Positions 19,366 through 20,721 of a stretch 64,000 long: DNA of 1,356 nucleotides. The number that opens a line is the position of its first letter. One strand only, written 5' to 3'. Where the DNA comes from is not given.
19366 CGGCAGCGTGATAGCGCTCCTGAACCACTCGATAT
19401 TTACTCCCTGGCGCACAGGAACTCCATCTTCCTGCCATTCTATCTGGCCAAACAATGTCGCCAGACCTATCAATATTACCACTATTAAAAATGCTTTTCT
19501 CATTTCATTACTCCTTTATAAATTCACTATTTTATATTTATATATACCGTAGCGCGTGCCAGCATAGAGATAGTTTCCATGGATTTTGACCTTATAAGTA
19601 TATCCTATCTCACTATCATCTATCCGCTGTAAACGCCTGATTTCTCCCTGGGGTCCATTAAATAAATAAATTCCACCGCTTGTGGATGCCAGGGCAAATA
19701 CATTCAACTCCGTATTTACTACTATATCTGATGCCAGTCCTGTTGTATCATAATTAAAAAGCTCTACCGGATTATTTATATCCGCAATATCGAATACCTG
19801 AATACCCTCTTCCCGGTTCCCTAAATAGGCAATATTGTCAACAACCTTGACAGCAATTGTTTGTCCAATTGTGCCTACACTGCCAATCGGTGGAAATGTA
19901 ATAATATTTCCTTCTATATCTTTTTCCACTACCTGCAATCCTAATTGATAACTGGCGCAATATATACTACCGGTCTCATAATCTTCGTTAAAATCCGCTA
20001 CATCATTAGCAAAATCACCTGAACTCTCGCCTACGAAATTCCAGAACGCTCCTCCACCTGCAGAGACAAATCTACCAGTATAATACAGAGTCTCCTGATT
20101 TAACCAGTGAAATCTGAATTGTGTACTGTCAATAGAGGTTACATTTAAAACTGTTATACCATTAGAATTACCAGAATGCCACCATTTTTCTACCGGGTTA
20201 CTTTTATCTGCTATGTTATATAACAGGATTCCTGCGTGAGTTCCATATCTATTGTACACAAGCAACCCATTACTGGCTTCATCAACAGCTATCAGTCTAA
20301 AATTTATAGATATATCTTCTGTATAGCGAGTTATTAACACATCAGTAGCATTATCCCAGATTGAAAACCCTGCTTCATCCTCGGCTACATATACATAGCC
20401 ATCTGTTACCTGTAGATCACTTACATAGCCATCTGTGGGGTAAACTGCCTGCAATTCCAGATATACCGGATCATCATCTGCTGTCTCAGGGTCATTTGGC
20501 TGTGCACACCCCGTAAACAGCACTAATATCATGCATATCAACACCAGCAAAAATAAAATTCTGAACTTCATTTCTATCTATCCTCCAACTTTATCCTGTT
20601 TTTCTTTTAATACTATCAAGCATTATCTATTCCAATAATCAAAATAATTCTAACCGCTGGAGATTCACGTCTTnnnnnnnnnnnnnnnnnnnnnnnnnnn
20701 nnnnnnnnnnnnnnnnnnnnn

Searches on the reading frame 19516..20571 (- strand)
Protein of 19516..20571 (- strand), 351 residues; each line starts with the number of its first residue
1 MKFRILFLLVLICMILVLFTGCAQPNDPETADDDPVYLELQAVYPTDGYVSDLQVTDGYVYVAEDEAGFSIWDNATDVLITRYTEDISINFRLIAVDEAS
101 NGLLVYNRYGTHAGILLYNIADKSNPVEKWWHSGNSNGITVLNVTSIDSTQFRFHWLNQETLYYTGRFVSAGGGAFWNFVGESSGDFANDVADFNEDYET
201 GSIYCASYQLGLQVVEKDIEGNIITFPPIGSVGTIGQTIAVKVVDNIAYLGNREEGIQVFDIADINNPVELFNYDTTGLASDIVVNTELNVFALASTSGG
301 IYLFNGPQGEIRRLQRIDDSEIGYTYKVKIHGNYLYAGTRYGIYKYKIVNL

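Call 73: search_protein_families(library=pfam, proteins=[window:19516-20571:-], max_evalue=0.00001)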
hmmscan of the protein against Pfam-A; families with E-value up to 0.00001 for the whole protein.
window:19516-20571:- (351 aa): 1 family
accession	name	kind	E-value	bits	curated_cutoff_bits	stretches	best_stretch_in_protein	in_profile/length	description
PF08309.17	LVIVD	-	1.2e-06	28.1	20.2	0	236-276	2-42/42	LVIVD repeat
